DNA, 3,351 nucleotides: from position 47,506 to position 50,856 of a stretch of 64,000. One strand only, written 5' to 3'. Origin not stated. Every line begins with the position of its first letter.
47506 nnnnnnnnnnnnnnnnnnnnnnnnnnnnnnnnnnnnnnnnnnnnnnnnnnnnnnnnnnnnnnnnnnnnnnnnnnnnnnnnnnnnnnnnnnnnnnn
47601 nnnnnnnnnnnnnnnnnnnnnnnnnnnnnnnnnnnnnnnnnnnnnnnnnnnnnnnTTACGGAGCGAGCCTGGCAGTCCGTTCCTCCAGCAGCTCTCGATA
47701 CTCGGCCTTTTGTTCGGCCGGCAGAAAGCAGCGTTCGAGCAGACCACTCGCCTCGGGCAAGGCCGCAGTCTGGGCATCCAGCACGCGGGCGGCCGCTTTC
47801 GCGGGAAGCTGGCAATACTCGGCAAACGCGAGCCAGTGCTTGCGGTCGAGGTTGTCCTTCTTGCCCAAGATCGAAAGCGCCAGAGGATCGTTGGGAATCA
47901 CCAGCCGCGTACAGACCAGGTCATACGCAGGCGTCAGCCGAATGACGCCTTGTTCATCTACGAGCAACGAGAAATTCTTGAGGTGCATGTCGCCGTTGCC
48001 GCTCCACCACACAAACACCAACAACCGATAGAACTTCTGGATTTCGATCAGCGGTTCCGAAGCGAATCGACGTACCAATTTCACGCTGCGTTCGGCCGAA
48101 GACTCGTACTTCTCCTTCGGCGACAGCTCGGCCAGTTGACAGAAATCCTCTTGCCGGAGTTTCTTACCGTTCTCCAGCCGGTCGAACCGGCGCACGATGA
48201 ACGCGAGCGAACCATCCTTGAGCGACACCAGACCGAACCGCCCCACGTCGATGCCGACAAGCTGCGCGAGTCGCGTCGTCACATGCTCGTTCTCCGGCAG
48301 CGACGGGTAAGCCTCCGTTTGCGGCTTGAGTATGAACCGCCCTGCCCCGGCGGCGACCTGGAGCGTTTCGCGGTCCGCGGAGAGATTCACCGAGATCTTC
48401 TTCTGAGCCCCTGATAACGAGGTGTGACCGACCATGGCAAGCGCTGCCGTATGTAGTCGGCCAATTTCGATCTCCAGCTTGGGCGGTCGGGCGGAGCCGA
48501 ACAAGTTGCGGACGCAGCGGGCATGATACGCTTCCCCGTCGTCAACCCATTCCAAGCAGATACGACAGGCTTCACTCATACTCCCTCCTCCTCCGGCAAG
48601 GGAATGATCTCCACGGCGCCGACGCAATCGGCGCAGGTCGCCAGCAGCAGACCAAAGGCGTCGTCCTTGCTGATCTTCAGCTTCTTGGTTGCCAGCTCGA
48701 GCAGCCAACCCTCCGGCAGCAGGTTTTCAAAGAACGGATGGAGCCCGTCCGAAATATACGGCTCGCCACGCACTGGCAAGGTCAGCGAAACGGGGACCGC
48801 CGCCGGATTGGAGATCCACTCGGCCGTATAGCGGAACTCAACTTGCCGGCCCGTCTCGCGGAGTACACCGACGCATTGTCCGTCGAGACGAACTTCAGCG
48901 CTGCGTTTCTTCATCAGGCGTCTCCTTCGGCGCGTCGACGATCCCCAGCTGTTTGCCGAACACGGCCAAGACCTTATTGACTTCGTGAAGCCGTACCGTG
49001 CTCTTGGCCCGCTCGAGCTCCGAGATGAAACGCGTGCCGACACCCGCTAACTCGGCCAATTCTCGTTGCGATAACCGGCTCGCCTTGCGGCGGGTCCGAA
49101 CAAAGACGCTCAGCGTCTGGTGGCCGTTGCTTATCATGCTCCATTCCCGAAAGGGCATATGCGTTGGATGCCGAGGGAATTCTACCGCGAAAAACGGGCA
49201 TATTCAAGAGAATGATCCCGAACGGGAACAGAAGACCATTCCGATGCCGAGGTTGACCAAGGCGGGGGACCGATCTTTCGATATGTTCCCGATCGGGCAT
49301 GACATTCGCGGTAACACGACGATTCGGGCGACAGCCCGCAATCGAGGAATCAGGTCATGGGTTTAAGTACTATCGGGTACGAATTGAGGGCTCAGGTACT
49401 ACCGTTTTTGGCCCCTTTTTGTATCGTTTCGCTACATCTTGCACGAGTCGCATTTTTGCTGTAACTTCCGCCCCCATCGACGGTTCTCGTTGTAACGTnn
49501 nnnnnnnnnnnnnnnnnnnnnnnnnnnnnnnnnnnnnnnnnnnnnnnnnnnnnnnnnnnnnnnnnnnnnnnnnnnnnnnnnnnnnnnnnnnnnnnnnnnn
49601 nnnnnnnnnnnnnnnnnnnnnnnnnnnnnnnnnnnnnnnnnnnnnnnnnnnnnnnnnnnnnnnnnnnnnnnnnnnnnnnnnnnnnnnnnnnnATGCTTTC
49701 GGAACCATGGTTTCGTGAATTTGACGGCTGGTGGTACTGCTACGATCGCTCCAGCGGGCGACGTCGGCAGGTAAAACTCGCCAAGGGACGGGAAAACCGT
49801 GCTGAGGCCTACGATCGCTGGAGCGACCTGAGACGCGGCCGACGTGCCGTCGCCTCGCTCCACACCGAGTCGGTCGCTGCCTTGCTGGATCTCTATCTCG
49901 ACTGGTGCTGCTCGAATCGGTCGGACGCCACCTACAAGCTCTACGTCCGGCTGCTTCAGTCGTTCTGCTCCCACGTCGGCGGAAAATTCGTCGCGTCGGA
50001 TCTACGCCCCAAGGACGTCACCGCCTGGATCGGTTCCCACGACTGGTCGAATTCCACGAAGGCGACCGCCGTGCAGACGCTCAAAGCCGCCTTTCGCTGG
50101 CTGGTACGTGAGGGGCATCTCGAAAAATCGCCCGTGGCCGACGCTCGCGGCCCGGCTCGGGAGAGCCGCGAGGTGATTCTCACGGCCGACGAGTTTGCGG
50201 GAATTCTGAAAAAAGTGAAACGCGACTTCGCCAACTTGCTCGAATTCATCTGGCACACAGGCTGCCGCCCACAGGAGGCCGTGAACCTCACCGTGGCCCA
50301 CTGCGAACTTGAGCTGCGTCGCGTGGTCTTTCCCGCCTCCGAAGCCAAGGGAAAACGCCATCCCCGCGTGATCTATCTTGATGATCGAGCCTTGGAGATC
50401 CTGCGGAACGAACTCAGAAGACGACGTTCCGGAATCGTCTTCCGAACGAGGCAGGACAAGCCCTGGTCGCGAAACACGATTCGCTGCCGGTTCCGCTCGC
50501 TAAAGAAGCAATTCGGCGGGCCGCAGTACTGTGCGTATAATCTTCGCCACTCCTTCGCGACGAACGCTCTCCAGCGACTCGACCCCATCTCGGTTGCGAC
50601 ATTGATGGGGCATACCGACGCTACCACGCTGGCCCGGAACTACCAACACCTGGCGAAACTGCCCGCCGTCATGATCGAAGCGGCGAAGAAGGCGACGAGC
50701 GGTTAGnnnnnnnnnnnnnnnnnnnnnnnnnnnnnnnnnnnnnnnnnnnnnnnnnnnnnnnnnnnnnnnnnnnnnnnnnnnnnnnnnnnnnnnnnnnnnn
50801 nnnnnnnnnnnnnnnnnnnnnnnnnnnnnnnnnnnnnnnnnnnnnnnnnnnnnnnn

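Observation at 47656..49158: HipBST-like tripartite toxin-antitoxin locus (HTH regulator, HipA N-domain protein, HipA kinase-core protein)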

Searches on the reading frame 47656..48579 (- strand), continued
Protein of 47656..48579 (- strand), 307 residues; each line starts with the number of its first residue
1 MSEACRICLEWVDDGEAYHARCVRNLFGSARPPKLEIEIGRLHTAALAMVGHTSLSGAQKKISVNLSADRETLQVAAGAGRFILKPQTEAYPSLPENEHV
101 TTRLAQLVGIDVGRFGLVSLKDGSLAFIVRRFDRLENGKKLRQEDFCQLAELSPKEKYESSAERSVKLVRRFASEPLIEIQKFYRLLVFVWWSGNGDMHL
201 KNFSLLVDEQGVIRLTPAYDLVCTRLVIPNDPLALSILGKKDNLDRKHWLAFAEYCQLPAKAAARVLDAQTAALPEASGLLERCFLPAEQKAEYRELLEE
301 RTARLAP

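Call 56: fold_search(model_id=the predicted structure, library=pdb)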
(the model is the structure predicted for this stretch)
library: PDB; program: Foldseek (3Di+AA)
matches with E <= 10: 1027; with E <= 0.001: 68
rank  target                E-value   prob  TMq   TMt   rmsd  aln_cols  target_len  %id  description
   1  7vkc                  6.6e-29  1.00  0.90  0.88   2.7       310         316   36  Crystal structure of a bacterial Ser/Thr kinase (released 2022-06-29)
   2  7wcf                  7.8e-29  1.00  0.91  0.88   2.6       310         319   36  Crystal structure of the kinase with AMP-PNP (released 2022-06-29)
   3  8ezr_B                3.3e-25  1.00  0.76  0.86   2.4       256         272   39  Crystal structure of the HipS(Lp)-HipT(Lp) complex from Legionella pneumophila, native protein (released 2023-09-27)
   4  7vkb_A                3.6e-24  1.00  0.76  0.89   2.5       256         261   38  Crystal structure of the a bacterial kinase complex (released 2022-06-29)
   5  8ezs_B                5.1e-24  1.00  0.77  0.88   2.4       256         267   39  Crystal structure of the HipS(Lp)-HipT(Lp) complex from Legionella pneumophila, Sel-met protein (released 2023-09-27)
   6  7ab4_F                4.0e-20  1.00  0.82  0.74   4.4       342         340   23  Crystal structure of the Escherichia coli toxin-antitoxin system HipBST (HipT S59A) (released 2022-01-12)
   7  7ab4_C                4.8e-20  1.00  0.84  0.77   4.6       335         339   23  Crystal structure of the Escherichia coli toxin-antitoxin system HipBST (HipT S59A) (released 2022-01-12)
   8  7ab3_C                2.5e-19  1.00  0.82  0.75   3.5       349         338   23  Crystal structure of the Escherichia coli toxin-antitoxin system HipBST (HipT S57A) (released 2022-01-12)
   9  7ab5_F                5.9e-19  1.00  0.84  0.77   4.5       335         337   23  Crystal structure of the Escherichia coli toxin-antitoxin system HipBST (HipT D233Q) (released 2022-01-12)
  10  7ab5_C                8.4e-19  1.00  0.81  0.74   4.3       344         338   23  Crystal structure of the Escherichia coli toxin-antitoxin system HipBST (HipT D233Q) (released 2022-01-12)
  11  7ab3_F                1.2e-18  1.00  0.82  0.75   4.7       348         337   23  Crystal structure of the Escherichia coli toxin-antitoxin system HipBST (HipT S57A) (released 2022-01-12)
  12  3dnv_A                1.6e-16  1.00  0.71  0.54   4.5       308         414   24  MDT Protein (released 2009-01-27)
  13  2wiu_A                4.8e-16  1.00  0.71  0.52   4.8       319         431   24  Mercury-modified bacterial persistence regulator hipBA (released 2009-07-28)
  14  3tpe                  5.0e-16  1.00  0.69  0.52   9.7       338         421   23  The phipa p3121 structure (released 2012-10-03)
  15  3tpv                  5.6e-16  1.00  0.66  0.50   7.0       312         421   23  Structure of pHipA bound to ADP (released 2012-10-03)
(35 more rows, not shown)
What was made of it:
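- On HipBST (tripartite split-HipA TA family): Fold TM 0.90 (call 56).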

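Call 57: get_annotated_region(hit=H6, flank=1500)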
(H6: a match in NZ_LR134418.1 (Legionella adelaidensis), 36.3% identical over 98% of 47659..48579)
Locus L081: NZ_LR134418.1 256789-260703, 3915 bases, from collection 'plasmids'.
description: Legionella adelaidensis strain NCTC12735 plasmid 9, complete sequence
organism: Legionella adelaidensis (NCBI taxid 45056)
taxonomy: Bacteria; Pseudomonadota; Gammaproteobacteria; Legionellales; Legionellaceae; Legionella; Legionella adelaidensis
host: -; source: environmental,Cooling tower water; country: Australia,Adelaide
typing (MOB-suite, as given by PLSDB): non-mobilizable
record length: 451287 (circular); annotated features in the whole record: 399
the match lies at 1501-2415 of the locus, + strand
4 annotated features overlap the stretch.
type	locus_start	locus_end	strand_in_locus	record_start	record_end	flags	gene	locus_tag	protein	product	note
CDS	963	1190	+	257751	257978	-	-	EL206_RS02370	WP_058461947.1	helix-turn-helix transcriptional regulator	-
CDS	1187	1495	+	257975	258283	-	-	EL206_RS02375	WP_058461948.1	HipA N-terminal domain-containing protein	-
CDS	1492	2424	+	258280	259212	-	-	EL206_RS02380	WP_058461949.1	lpg2370 family Dot/Icm T4SS effector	-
CDS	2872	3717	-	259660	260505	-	-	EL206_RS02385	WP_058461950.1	class I SAM-dependent methyltransferase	-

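Call 58: get_annotated_region(hit=H4, flank=1500)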
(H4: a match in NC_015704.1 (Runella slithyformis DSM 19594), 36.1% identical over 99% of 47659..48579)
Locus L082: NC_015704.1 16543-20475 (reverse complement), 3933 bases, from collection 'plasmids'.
description: Runella slithyformis DSM 19594 plasmid pRUNSL02, complete sequence
organism: Runella slithyformis DSM 19594 (NCBI taxid 761193)
taxonomy: Bacteria; Bacteroidota; Cytophagia; Cytophagales; Spirosomataceae; Runella; Runella slithyformis; Runella slithyformis DSM 19594
host: -; source: fresh water lake; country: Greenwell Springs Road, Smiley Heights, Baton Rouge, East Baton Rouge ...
typing (MOB-suite, as given by PLSDB): conjugative; replicon rep_cluster_597; relaxase MOBP; mating-pair formation MPF_T
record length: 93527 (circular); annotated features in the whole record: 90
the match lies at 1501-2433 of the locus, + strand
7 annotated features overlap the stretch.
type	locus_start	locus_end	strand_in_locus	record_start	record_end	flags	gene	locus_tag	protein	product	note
CDS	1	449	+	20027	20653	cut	-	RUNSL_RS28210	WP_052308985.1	relaxase/mobilization nuclease domain-containing protein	-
CDS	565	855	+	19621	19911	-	-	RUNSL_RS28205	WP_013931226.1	hypothetical protein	-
CDS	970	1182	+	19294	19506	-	-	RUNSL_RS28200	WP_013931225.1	helix-turn-helix transcriptional regulator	-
CDS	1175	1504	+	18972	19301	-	-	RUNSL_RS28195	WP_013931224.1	HipA N-terminal domain-containing protein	-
CDS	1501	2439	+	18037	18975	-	-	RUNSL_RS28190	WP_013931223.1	HipA domain-containing protein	-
CDS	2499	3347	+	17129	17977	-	-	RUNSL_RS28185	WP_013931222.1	radical SAM protein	-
CDS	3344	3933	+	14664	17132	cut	-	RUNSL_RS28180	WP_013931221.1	UvrD-helicase domain-containing protein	-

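Call 71: get_annotated_region(hit=H2, flank=1200)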
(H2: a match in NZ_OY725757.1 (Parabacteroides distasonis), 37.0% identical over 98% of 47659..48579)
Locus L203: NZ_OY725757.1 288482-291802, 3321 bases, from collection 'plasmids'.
description: Parabacteroides distasonis strain Parabacteroides distasonis TSDC17.2-1.1 plasmid 12, complete sequence
organism: Parabacteroides distasonis (NCBI taxid 823)
taxonomy: Bacteria; Bacteroidota; Bacteroidia; Bacteroidales; Tannerellaceae; Parabacteroides; Parabacteroides distasonis
host: -; source: -; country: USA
typing (MOB-suite, as given by PLSDB): non-mobilizable
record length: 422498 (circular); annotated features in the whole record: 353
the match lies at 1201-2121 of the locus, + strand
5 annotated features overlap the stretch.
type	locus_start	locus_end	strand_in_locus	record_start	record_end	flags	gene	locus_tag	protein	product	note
CDS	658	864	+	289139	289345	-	-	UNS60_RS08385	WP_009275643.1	helix-turn-helix transcriptional regulator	-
CDS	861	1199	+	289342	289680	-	-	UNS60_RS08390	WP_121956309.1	HipA N-terminal domain-containing protein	-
CDS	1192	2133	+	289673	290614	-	-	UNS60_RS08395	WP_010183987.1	HipA domain-containing protein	-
CDS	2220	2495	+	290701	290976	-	-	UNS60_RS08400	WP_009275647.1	hypothetical protein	-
CDS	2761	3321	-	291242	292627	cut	mnmE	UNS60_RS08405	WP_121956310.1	tRNA uridine-5-carboxymethylaminomethyl(34) synthesis GTPase MnmE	GO:0006400 - tRNA modification [Evidence IEA]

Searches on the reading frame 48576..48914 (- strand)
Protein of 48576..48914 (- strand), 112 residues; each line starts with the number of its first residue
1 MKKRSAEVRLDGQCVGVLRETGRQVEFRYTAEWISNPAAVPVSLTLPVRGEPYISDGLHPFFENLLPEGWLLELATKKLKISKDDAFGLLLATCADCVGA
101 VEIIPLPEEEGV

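Call 6: search_protein_families(library=pfam, proteins=[window:48576-48914:-], max_evalue=0.1)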
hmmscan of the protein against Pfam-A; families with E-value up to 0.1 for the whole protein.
window:48576-48914:- (112 aa): 1 family
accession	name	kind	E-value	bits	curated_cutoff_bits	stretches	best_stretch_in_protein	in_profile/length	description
PF13657.11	Couple_hipA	-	7.2e-30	103.9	22.5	1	7-103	2-98/99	HipA N-terminal domain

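Call 7: search_protein_families(library=ncbifam, proteins=[window:48576-48914:-], max_evalue=0.1)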
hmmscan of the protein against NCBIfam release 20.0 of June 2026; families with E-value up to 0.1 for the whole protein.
window:48576-48914:- (112 aa): 1 family
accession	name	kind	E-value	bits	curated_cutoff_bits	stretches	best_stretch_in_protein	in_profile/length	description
TIGR03071.1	couple_hipA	domain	8.2e-32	109.3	27.8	1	6-103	2-100/101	HipA N-terminal domain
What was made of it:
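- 48576..48914 (-): hipS: 112-aa HipA N-subdomain-1 homologue and predicted antitoxin. It has E68-G-W70, equivalent to O127 HipS Glu63/Trp65. AAGGAG lies 7-8 nt upstream of the ATG. The stop overlaps the hipT start (ATGA). Couple_hipA 7.2e-30 and TIGR03071 8e-32 (calls 6, 7).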

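Call 9: search_solved_structures(query=window:48576-48914:-, max_evalue=1, show_alignments=3)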
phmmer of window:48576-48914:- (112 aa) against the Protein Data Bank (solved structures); distinct sequences matched with E-value up to 1: 17.
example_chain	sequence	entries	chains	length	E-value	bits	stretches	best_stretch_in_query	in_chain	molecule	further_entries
7vkb_B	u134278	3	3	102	8.5e-16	61.4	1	4-103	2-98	HipA (Persistence to inhibition of murein or DNA biosynthesis) | HipS(Lp)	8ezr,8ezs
7czo_A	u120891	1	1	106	1.2e-14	57.6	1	4-103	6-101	Uncharacterized protein HI_0666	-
7ab3_B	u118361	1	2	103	3.1e-12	49.9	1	4-107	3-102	Couple_hipA domain-containing protein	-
7ab4_B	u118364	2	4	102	3.7e-12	49.6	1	4-107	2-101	Couple_hipA domain-containing protein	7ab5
5k98_A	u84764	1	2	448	1.5e-09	41.3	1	11-108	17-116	Serine/threonine-protein kinase HipA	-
3fbr_A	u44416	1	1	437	1.5e-09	41.2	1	11-108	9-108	Serine/threonine-protein kinase toxin HipA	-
3dnt_A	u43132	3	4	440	1.5e-09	41.2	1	11-108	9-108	Protein hipA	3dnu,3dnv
3tpd_A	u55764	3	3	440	1.5e-09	41.2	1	11-108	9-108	Serine/threonine-protein kinase HipA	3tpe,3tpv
3hzi_A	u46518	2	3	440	1.5e-09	41.2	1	11-108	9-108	Protein hipA | Serine/threonine-protein kinase HipA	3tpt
3tpb_A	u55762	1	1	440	1.5e-09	41.2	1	11-108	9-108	Serine/threonine-protein kinase HipA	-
4yg7_D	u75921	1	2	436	1.5e-09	41.2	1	12-108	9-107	Serine/threonine-protein kinase HipA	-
2wiu_A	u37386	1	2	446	1.6e-09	41.2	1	11-108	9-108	PROTEIN HIPA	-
4pu3_A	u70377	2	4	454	1.4e-05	28.5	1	21-105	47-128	Toxin-antitoxin system toxin HipA family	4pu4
4pu5_A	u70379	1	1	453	1.4e-05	28.5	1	21-105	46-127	Toxin-antitoxin system toxin HipA family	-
9sv0_A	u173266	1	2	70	0.05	17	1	48-93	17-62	DBS4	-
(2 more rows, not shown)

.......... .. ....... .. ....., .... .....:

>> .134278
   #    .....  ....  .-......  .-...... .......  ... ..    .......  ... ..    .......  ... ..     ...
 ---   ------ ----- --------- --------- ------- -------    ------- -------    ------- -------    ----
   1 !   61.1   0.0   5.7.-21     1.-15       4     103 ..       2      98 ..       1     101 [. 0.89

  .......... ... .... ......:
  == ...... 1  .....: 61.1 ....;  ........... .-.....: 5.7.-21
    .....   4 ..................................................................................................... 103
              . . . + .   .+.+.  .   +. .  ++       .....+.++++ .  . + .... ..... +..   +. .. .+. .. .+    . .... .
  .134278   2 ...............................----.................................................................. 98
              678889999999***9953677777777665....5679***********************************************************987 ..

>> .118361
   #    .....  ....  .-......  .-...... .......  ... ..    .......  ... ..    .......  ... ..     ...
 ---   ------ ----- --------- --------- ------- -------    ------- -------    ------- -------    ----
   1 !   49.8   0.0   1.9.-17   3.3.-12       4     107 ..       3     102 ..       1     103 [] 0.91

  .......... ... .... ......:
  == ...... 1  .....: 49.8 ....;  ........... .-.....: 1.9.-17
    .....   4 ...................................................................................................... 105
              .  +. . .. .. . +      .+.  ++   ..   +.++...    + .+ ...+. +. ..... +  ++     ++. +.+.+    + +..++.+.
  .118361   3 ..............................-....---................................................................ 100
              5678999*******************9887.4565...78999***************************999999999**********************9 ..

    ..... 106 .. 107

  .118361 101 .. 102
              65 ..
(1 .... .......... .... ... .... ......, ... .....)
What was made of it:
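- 48576..48914 (-): HipS(Lp) 8.5e-16, HI_0666 1.2e-14, HipS(O127) 3e-12 (call 9).
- On HipBST (tripartite split-HipA TA family): It matches HipS(Lp), HI_0666, HipS(O127) and residues 9-108 of HipA (call 9).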

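Call 44: search_protein_families(library=padloc, proteins=[window:48576-48914:-], max_evalue=0.01)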
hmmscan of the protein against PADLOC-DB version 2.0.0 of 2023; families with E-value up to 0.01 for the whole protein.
window:48576-48914:- (112 aa): 1 family
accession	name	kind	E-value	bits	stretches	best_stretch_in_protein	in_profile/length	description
PDLC04347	PDC-M03B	-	0.0015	16.2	1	14-64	21-70/245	-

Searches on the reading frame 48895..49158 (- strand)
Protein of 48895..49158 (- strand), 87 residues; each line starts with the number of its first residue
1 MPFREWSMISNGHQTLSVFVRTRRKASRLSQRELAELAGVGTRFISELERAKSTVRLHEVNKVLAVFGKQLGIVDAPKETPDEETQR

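Call 6: search_protein_families(library=pfam, proteins=[window:48895-49158:-], max_evalue=0.1)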
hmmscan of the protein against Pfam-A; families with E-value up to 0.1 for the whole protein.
window:48895-49158:- (87 aa): 7 families
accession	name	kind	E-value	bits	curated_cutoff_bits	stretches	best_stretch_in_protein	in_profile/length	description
PF01381.28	HTH_3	-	6.1e-09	36.2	23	1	21-71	2-52/55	Helix-turn-helix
PF13560.12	HTH_31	-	6.5e-08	33.2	27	1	16-68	2-55/64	Helix-turn-helix domain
PF13443.12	HTH_26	-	0.0024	18.5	22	1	25-72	7-55/63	Cro/C1-type HTH DNA-binding domain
PF15731.11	MqsA_antitoxin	-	0.0053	17.3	30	1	16-60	70-114/131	Antitoxin component of bacterial toxin-antitoxin system, MqsA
PF13744.12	HTH_37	-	0.019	15.2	27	1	18-53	21-56/80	Helix-turn-helix domain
PF05298.16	Bombinin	-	0.05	13.7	21.4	0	40-86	60-106/141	Bombinin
PF12844.13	HTH_19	-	0.055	13.8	30.2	1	24-63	8-47/64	Helix-turn-helix domain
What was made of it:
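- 48895..49158 (-): hipB: Cro/C1-type HTH regulator. It is 87 aa from ATG 49158, or more likely 80 aa from ATG 49137. It overlaps the hipS start by 20 nt. HTH_3 6e-9 (call 6).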

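Call 7: search_protein_families(library=ncbifam, proteins=[window:48895-49158:-], max_evalue=0.1)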
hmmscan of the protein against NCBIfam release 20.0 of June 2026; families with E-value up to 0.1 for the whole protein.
window:48895-49158:- (87 aa): 10 families
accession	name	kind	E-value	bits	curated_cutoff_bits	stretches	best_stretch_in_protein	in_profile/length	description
TIGR03070.1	couple_hipB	subfamily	2.1e-19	69.2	71.65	1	15-71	2-58/58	type II toxin-antitoxin system Y4mF family antitoxin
NF007408.0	PRK09943.1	equivalog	2.4e-06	27.3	211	1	22-83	14-75/185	HTH-type transcriptional regulator PuuR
NF006015.0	PRK08154.1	subfamily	2.9e-05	23.4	204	1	15-76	30-91/314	anaerobic benzoate catabolism transcriptional regulator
NF007257.0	PRK09706.1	subfamily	5.2e-05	23.1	101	1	14-64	4-57/135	transcriptional repressor DicA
TIGR03830.1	CxxCG_CxxCG_HTH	subfamily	0.00099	18.9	61.8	1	20-56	70-106/127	type II TA system antitoxin MqsA family protein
NF007271.0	PRK09726.1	equivalog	0.0021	18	79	1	16-85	13-82/88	type II toxin-antitoxin system antitoxin HipB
NF033751.1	pallilysin_like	subfamily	0.0043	15.9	150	1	10-53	93-136/385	pallilysin-related adhesin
NF041951.1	phage_RstR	subfamily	0.027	14.7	80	1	22-66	9-53/108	RstR family transcriptional repressor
NF047948.1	male_kill_WMK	equivalog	0.054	12.9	300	1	21-74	168-224/300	WO male-killing family protein Wmk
NF041493.1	MobT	equivalog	0.084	11.7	600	1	21-60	2-41/383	MobT family relaxase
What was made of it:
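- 48895..49158 (-): TIGR03070 couple_hipB 2e-19 (call 7).
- Checked: TIGR03070 couple_hipB reaches 69.2 bits against a cutoff of 71.65 (call 7).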

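Call 10: search_solved_structures(query=window:48895-49158:-, max_evalue=0.01, show_alignments=2)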
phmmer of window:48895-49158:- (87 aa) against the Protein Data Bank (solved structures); distinct sequences matched with E-value up to 0.01: 4.
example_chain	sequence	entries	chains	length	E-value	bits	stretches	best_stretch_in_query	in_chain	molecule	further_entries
8ezt_A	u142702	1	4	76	2e-08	37.8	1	19-76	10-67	HipB(Lp)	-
6af3_B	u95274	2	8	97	3.4e-05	27.6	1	19-76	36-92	HigA antitoxin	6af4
2b5a_A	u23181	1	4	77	0.00026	24.8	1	24-66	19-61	C.BclI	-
8tac_A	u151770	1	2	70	0.0057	20.5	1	18-67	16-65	DBP48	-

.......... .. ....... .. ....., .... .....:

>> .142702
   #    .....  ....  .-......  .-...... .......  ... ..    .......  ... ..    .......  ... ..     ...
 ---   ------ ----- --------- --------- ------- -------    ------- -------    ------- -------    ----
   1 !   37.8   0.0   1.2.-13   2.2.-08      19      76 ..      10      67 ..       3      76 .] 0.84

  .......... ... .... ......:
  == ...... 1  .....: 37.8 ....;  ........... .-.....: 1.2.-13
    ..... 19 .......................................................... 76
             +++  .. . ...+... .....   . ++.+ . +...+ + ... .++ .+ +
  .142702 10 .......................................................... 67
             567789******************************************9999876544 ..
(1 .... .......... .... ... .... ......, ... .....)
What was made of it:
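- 48895..49158 (-): HipB(Lp) 8ezt 2e-8 (call 10).
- On HipBST (tripartite split-HipA TA family): HipB(Lp) 2e-8 (calls 6, 7, 10).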

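Call 44: search_protein_families(library=padloc, proteins=[window:48895-49158:-], max_evalue=0.01)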
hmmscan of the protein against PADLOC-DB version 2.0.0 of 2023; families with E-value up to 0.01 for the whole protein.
window:48895-49158:- (87 aa): 10 families
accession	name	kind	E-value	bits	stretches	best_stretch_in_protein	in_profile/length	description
PDLC02926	HTH_VI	-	1.1e-06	26.8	1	19-68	5-54/92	-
PDLC03665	Control_protein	-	8.6e-06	23.9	1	22-70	16-64/77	control protein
PDLC04142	capH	-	8.7e-05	21.5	1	20-69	11-60/103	capH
PDLC03671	Control_protein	-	0.00016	19.8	1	16-59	15-58/84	control protein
PDLC03669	Control_protein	-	0.0021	16.3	1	20-67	14-61/96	control protein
PDLC03664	Control_protein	-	0.0033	15.8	1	20-63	18-61/74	control protein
PDLC03947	RmrA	-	0.0034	14.2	1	19-67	15-63/383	-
PDLC03949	RmrA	-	0.0054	13.6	1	23-64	10-51/363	-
PDLC04133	mad1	-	0.0062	14.8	1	25-51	2-28/60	mads_1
PDLC03946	RmrA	-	0.0085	12.9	1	22-66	9-53/357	-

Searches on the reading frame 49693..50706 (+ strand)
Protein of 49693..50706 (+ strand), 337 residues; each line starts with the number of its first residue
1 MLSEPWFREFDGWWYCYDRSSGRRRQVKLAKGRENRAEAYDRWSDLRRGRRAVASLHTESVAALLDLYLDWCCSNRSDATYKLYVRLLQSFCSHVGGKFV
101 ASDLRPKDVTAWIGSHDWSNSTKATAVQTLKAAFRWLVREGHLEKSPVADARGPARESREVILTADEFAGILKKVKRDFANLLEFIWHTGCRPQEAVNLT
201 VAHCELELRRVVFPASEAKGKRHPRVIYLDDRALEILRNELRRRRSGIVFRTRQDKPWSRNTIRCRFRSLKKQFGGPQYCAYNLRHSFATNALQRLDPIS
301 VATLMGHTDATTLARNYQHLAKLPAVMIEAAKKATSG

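Call 41: search_protein_families(library=pfam, proteins=[window:49693-50706:+], max_evalue=0.001)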
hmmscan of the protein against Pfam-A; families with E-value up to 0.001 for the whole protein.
window:49693-50706:+ (337 aa): 2 families
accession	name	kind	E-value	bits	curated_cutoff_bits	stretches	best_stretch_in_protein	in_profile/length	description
PF00589.27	Phage_integrase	-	1.1e-18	68.1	27.1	1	163-322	3-170/172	Phage integrase family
PF13102.12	Phage_int_SAM_5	-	0.0009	20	22.3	0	68-149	9-94/98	Phage integrase SAM-like domain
